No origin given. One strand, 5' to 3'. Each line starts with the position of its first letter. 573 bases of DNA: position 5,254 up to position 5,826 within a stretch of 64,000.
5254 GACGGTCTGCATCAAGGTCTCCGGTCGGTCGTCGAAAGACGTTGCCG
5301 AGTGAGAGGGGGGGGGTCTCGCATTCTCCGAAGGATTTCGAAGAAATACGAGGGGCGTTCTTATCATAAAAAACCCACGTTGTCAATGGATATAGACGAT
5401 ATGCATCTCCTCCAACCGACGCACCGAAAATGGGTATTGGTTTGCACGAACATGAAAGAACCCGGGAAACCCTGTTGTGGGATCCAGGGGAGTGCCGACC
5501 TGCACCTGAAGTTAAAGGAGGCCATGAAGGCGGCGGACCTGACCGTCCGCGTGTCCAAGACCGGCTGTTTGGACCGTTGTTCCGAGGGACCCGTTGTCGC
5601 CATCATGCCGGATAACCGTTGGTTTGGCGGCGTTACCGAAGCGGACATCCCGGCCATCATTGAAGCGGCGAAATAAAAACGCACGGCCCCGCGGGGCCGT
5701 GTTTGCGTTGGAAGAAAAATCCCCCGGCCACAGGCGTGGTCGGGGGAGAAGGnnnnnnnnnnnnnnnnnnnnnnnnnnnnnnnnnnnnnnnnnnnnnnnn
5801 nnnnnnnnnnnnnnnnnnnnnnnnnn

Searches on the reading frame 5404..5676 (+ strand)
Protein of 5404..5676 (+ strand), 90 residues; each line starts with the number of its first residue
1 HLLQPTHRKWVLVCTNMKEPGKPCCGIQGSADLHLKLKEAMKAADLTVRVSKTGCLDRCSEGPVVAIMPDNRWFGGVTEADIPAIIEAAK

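Call 21: search_protein_families(library=pfam, proteins=[window:5404-5676:+], max_evalue=0.001)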
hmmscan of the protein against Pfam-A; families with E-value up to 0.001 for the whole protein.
window:5404-5676:+ (90 aa): 2 families
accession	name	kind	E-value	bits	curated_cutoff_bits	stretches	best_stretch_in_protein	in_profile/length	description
PF01257.25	2Fe-2S_thioredx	-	6.3e-07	29.8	24.8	1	3-89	60-144/145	Thioredoxin-like [2Fe-2S] ferredoxin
PF07845.16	DUF1636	-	0.0007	20.4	31.6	1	13-87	3-85/117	Protein of unknown function (DUF1636)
